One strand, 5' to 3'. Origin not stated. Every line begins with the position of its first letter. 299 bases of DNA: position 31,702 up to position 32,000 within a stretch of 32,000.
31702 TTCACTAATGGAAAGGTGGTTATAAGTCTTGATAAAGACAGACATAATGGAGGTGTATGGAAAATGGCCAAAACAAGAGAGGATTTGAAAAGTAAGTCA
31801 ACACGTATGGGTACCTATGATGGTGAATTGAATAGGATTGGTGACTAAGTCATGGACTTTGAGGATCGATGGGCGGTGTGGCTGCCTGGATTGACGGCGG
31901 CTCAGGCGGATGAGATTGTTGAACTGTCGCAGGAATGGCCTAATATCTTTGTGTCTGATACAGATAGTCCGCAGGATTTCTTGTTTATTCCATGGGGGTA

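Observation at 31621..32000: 75-aa terminal toxin module with HicA-like motif order, coupled to an unrecognised downstream ORF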

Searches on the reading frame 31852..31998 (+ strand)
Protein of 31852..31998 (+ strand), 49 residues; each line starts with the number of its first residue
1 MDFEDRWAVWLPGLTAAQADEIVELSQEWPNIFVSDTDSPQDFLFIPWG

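Call 6: search_protein_families(library=pfam, proteins=[window:31852-31998:+], max_evalue=10)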
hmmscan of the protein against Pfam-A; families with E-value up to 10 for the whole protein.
window:31852-31998:+ (49 aa): 1 family
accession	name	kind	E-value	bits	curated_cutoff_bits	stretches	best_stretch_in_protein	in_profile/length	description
PF11953.13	DUF3470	-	0.11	13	23.2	1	24-34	9-19/42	Domain of unknown function (DUF3470)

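Call 10: find_homologous_proteins(query=window:31852-31998:+, max_evalue=0.01)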
Query window:31852-31998:+: no candidate shares three 5-residue words with the query. No homologue found.

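Call 19: search_solved_structures(query=window:31852-31998:+, max_evalue=10, show_alignments=2)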
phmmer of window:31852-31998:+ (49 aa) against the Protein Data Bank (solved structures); distinct sequences matched with E-value up to 10: 2.
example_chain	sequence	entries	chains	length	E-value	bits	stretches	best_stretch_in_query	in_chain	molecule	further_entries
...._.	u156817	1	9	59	0.6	13.7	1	1-34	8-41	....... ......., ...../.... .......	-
9ku5_A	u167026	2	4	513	0.6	13.7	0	5-24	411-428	Glycoside hydrolase | Putative beta-xylosidase GE32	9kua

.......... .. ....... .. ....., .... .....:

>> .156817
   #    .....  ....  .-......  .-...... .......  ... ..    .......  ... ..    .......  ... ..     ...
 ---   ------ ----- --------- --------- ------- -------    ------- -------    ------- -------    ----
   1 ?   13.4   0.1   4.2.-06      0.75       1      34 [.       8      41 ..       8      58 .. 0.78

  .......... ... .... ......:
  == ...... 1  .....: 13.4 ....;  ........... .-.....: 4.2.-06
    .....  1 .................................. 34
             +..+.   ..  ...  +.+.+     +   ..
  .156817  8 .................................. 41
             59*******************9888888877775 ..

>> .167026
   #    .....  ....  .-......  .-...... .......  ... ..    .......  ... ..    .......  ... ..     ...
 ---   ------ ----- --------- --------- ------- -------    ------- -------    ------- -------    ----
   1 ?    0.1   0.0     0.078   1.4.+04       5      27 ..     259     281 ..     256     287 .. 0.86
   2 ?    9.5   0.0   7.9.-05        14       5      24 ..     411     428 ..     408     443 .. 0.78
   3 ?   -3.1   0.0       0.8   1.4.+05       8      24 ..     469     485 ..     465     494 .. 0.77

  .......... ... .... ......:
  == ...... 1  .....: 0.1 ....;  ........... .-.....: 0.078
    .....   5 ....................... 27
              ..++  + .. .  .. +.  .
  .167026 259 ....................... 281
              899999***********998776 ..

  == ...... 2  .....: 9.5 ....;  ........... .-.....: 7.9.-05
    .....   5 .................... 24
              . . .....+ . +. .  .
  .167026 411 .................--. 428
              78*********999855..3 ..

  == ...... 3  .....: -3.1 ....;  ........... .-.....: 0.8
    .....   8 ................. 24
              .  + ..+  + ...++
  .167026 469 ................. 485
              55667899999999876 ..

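Call 35: search_protein_representatives(protein=window:31852-31998:+)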
Query: 49 residues. Proteins with E-value up to 0.001 (for the whole library): 3; up to 1e-10: 1; up to 1e-30: 0. The best 3 are listed.
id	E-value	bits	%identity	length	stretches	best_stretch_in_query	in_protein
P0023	1.0e-15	72.5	70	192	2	14-49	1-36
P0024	1.8e-05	40.4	39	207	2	2-47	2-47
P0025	6.3e-04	35.6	42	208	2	6-40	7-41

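Call 38: search_protein_families(library=pfam, proteins=[P0023, P0024, P0025], max_evalue=1)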
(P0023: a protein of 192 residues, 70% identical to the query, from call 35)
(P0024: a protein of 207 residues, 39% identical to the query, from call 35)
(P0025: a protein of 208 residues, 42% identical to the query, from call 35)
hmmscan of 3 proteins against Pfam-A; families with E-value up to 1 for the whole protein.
P0023 (192 aa): 0 families

P0024 (207 aa): 1 family
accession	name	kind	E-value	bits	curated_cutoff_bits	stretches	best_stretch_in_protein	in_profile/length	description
PF09548.15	Spore_III_AB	-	0.22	12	32.5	0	55-132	35-116/170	Stage III sporulation protein AB (spore_III_AB)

P0025 (208 aa): 1 family
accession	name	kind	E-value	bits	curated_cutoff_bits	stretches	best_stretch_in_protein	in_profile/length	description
PF19216.5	CoV_NSP15_M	-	0.27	11.9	25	0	152-193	24-67/118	Coronavirus replicase NSP15, middle domain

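Call 39: find_encoding_contigs(protein=P0023, flank=10000, max_places=4)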
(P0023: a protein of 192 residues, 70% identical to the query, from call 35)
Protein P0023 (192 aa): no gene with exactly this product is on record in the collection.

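Call 40: find_encoding_contigs(protein=P0024, flank=6000, max_places=4)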
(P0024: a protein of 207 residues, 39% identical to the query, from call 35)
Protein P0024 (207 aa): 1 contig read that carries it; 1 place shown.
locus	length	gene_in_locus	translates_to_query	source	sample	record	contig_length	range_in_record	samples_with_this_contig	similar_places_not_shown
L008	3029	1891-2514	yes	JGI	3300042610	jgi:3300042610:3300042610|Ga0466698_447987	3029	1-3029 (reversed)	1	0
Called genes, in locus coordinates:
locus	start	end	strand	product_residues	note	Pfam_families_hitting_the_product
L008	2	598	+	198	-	PF07591:PT-HINT, PF14890:Intein_splicing (faint), PF12106:Colicin_E5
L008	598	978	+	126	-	-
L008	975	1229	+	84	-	-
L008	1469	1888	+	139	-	PF07591:PT-HINT (weak), PF15526:Ntox21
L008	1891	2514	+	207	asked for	-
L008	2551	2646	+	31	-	-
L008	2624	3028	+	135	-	?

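Call 41: find_encoding_contigs(protein=P0025, flank=6000, max_places=4)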
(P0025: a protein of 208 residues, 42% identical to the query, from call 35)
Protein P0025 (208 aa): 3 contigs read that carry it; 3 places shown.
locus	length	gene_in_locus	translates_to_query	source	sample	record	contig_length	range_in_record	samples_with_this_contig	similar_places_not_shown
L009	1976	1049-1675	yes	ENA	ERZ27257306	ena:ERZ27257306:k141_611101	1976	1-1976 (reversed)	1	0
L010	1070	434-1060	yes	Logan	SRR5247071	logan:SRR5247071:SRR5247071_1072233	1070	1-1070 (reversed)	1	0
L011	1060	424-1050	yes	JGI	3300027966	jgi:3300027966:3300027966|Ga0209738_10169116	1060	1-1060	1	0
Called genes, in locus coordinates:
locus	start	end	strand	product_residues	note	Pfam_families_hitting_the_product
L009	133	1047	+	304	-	-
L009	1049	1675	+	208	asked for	-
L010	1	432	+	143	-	?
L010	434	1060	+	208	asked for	-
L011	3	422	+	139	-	?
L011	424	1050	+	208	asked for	-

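Call 42: search_protein_families(library=pfam, proteins=[L009:133-1044:+, L010:1-429:+, L011:3-419:+, L008:1469-1885:+], max_evalue=1)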
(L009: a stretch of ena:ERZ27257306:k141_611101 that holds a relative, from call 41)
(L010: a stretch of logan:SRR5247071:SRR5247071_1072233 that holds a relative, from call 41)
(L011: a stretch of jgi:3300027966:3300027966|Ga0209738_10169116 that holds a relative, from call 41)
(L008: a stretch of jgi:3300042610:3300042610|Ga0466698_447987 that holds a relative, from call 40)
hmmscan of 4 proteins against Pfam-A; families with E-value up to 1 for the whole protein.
L009:133-1044:+ (304 aa): 7 families
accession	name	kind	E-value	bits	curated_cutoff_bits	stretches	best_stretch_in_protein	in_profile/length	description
PF15526.11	Ntox21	-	3.4e-25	88.6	25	1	238-303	2-70/71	Novel toxin 21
PF07591.16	PT-HINT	-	1.2e-11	45.4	27.7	1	74-201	2-136/137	Pretoxin HINT domain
PF05203.21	Hom_end_hint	-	5.3e-07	30.3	32.1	1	68-101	2-34/228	Hom_end-associated Hint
PF14890.11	Intein_splicing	-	2.5e-06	27.8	35.8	1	74-159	2-94/155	Intein splicing domain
PF01079.26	Hint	-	9.7e-06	25.8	29.7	1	62-116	8-60/213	Hint module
PF13403.11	Hint_2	-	0.0092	16.8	28.4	0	67-100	2-34/147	Hint domain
PF16190.11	E1_FCCH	-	0.059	13.9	29.5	1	161-196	18-55/70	Ubiquitin-activating enzyme E1 FCCH domain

L010:1-429:+ (143 aa): 2 families
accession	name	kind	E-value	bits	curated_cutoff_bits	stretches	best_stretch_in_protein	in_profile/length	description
PF15526.11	Ntox21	-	9.9e-26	90.4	25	1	77-142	2-70/71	Novel toxin 21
PF16190.11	E1_FCCH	-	0.14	12.7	29.5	1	1-35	19-55/70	Ubiquitin-activating enzyme E1 FCCH domain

L011:3-419:+ (139 aa): 1 family
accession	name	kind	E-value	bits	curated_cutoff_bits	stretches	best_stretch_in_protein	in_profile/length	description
PF15526.11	Ntox21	-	9.5e-26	90.4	25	1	73-138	2-70/71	Novel toxin 21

L008:1469-1885:+ (139 aa): 3 families
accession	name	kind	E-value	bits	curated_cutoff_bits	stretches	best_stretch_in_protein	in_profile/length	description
PF15526.11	Ntox21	-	2.9e-24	85.7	25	1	72-139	1-71/71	Novel toxin 21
PF07591.16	PT-HINT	-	8.4e-06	26.5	27.7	1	2-56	77-136/137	Pretoxin HINT domain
PF14890.11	Intein_splicing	-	0.094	13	35.8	1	16-56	117-155/155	Intein splicing domain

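Call 58: predict_structure(alignment_id=A4)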
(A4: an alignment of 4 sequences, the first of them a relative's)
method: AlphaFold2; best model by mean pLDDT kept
length: 207 residues; sequences in the alignment: 4
mean_pLDDT: 53.5   pTM: 0.43
mean pLDDT of the five models: 53.5, 51.5, 49.6, 48.6, 47.6
residues with pLDDT >= 90: 0; 70-90: 47; 50-70: 62; < 50: 98
segments of 3 or more residues with pLDDT < 50: 1-48, 96-113, 131-152, 198-207
pLDDT, mean of each block of 10 residues (from residue 1): 29 37 37 37 47 67 72 70 75 56 40 50 57 41 30 55 70 73 77 59 40
secondary structure, 60 per line:
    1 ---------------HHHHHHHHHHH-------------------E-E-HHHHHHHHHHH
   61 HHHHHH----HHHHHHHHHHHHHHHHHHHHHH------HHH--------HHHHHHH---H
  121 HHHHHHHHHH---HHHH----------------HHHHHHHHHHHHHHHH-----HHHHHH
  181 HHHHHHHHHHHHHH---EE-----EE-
elements in order: H16-26 H50-66 H71-92 H110-116 H120-130 H134-137 H154-169 H175-194

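Call 63: search_protein_families(library=ncbifam, proteins=[P0023], max_evalue=0.01)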
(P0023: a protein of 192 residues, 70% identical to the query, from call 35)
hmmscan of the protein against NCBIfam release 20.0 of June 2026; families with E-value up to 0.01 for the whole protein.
P0023 (192 aa): 0 families

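Call 64: fold_search(model_id=the predicted structure, library=pdb)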
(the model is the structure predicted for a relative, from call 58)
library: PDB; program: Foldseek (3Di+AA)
matches with E <= 10: 241; with E <= 0.001: 0
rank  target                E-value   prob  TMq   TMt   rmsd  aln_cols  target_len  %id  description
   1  1o5h_B                7.9e-01  0.10  0.20  0.20  21.2       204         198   13  Crystal structure of formiminotetrahydrofolate cyclodeaminase (TM1560) from Thermotoga maritima at 2.80 A resolution (released 2003-09-30)
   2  4txp_A                8.7e-01  0.20  0.25  0.30  13.5       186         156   13  Crystal structure of LIP5 N-terminal domain (released 2015-02-11)
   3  5cwb                  9.6e-01  0.13  0.16  0.17  13.7       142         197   13  Crystal structure of de novo designed helical repeat protein DHR4 (released 2015-12-16)
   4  8ji5_B                9.6e-01  0.06  0.17  0.16  18.5       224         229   14  Crystal structure of AetD in complex with 5-bromo-L-tryptophan and two Fe2+ (released 2023-11-15)
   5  2mbg_MODEL_1_A        1.1e+00  0.09  0.20  0.17  16.3       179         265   13  Rlip76 (gap-gbd) (released 2013-12-04)
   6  4h6y_B                1.1e+00  0.09  0.20  0.11  20.1       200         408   12  Crystal structure of the DH-PH-PH domain of FARP1 (released 2013-03-13)
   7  9bts_A                1.2e+00  0.15  0.20  0.25  13.5       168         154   12  Crystal structure of the bacterioferritin (Bfr) and ferritin (Ftn) heterooligomer complex from Acinetobacter baumannii (released 2024-08-14)
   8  8sqq                  1.2e+00  0.05  0.13  0.15  15.8       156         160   16  Crystal Structure of Bacterioferritin (Bfr) from Brucella abortus (Apo Cubic Form 2, F16L mutant) (released 2023-05-17)
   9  8ji7_A                1.3e+00  0.04  0.16  0.15  17.9       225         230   14  Crystal structure of AetD in complex with L-tryptophan and two Fe2+ (released 2023-11-15)
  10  3bt5                  1.4e+00  0.08  0.16  0.21  15.5       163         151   11  Crystal structure of DUF305 fragment from Deinococcus radiodurans (released 2008-01-15)
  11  8zvg_B                1.4e+00  0.04  0.16  0.15  18.4       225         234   13  Crystal structure of AetD in complex with L-tyrosine (released 2024-10-02)
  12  1wy1_B                1.6e+00  0.15  0.20  0.28  14.4       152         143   14  Crystal Structure of the PH0671 protein from Pyrococcus horikoshii OT3 (released 2005-02-22)
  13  1rty_B                1.6e+00  0.15  0.21  0.26  14.9       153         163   13  Crystal Structure of Bacillus subtilis YvqK, a putative ATP-binding Cobalamin Adenosyltransferase, The North East Stru (released 2003-12-23)
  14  4etr_B                1.7e+00  0.16  0.19  0.31  13.7       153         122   11  X-ray structure of PA2169 from Pseudomonas aeruginosa (released 2013-01-09)
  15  4txr_A                1.7e+00  0.15  0.26  0.31  13.4       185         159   14  Crystal structure of LIP5 N-terminal domain complexed with CHMP1B MIM and CHMP5 MIM (released 2015-02-11)
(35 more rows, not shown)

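Call 66: find_related_loci(query=A4, collection=genome_contigs, flank=4000)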
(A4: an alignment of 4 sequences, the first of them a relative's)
Query A4 (207 aa) in genome_contigs; peptide patterns used: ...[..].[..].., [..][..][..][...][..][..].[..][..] (x = any residue, [..] = any of these).
81 stretches matched a pattern, but none encodes a relative of the query by tblastn (E <= 1e-3).

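Call 67: find_related_loci(query=A4, collection=metagenome_contigs, flank=6000)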
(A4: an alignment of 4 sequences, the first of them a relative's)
Query A4 (207 aa) in metagenome_contigs; peptide patterns used: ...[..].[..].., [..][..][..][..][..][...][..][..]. (x = any residue, [..] = any of these).
114 stretches matched a pattern; 1 encode a relative of the query (tblastn E <= 1e-3); 1 distinct loci.
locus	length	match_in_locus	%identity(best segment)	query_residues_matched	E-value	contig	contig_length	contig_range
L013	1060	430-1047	41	2-207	3e-47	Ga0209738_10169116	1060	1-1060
